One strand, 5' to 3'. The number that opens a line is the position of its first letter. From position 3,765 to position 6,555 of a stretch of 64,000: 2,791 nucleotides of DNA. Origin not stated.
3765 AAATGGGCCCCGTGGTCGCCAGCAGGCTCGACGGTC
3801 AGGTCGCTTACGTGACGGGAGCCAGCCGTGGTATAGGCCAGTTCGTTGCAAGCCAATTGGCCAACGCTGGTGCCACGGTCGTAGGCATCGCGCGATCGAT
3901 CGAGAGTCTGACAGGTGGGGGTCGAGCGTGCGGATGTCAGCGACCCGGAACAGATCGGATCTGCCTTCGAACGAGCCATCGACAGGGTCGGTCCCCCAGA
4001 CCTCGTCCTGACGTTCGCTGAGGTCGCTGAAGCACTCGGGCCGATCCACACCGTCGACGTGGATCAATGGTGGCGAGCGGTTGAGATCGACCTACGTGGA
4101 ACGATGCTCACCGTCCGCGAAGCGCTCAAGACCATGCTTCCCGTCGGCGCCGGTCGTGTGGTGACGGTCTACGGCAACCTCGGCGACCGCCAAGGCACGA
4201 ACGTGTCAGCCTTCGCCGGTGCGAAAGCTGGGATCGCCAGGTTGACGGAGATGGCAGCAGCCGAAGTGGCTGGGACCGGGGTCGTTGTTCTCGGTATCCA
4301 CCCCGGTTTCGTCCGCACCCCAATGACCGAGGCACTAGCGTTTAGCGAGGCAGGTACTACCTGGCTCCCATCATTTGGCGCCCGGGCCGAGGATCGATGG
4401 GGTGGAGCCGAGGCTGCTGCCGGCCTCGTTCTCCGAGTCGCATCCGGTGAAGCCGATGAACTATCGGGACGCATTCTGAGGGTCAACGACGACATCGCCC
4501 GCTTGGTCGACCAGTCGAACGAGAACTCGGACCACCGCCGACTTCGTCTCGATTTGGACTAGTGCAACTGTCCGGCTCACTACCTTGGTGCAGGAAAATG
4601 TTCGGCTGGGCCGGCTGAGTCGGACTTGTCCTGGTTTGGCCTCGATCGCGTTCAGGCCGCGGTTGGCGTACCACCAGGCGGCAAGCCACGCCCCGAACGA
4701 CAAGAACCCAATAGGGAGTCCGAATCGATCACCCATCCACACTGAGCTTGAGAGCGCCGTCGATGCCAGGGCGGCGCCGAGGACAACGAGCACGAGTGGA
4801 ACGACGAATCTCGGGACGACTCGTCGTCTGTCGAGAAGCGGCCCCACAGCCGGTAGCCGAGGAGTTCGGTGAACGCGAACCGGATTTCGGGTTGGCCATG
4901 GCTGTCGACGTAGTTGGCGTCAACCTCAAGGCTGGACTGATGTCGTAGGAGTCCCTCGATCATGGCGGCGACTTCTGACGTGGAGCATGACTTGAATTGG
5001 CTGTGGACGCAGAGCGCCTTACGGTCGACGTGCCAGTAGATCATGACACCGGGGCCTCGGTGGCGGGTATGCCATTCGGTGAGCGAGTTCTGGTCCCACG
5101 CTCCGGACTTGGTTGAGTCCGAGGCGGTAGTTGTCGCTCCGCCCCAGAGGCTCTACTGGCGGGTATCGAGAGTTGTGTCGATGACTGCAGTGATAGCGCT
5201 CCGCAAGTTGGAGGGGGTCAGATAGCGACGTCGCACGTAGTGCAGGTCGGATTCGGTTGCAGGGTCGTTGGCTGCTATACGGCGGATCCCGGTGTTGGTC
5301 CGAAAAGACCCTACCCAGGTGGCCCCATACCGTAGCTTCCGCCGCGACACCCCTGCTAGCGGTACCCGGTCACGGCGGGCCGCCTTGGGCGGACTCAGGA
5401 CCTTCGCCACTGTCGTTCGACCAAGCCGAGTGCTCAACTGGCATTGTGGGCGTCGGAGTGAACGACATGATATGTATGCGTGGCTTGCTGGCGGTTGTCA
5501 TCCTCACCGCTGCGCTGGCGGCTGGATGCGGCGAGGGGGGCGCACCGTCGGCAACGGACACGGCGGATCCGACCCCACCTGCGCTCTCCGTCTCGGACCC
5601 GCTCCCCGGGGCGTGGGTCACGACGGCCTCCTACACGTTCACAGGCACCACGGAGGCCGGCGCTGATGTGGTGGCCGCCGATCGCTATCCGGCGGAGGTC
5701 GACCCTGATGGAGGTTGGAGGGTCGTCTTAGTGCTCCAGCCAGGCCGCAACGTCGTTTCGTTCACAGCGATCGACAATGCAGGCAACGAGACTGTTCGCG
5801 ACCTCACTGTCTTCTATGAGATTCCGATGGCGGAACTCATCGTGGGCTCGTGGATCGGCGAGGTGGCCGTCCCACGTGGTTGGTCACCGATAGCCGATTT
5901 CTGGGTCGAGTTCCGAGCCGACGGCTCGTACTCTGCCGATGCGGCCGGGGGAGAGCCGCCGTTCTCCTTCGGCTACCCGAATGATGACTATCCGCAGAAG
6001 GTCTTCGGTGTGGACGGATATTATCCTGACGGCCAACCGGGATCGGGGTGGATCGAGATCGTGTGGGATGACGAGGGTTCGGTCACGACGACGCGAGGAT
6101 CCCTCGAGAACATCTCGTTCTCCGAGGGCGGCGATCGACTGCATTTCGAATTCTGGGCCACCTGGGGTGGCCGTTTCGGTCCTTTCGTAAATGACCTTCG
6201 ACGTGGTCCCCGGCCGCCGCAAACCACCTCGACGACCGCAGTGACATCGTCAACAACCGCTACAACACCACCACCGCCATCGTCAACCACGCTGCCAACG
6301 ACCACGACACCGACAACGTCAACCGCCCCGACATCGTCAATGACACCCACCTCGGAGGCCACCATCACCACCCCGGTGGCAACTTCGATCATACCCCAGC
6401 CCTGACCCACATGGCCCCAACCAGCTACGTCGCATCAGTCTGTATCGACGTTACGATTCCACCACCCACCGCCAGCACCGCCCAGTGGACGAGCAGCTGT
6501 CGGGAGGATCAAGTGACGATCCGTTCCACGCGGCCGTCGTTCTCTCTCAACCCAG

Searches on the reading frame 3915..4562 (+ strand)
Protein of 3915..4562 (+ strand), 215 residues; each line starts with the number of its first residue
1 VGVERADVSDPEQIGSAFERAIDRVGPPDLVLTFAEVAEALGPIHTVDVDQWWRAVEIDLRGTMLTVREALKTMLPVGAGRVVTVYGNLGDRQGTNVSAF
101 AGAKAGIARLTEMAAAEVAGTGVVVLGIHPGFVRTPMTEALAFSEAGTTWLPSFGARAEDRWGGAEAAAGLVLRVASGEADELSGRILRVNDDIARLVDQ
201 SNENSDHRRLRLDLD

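Call 36: search_protein_families(library=pfam, proteins=[window:3915-4562:+], max_evalue=0.001)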
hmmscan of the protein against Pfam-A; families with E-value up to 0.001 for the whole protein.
window:3915-4562:+ (215 aa): 2 families
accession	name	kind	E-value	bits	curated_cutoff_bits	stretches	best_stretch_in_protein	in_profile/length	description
PF00106.31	adh_short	-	2.1e-23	83.2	26.6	1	6-141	56-190/195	short chain dehydrogenase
PF13561.12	adh_short_C2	-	2.3e-23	83.4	27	1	5-191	49-232/236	Enoyl-(Acyl carrier protein) reductase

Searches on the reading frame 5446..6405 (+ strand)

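Call 36: search_protein_families(library=pfam, proteins=[window:5446-6405:+], max_evalue=0.001)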
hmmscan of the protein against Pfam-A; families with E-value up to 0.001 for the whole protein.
window:5446-6405:+ (319 aa): 1 family
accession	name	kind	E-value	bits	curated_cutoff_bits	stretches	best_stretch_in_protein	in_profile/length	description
PF09136.16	Glucodextran_B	-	8.9e-10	38.8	27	1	45-124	1-81/83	Glucodextranase, domain B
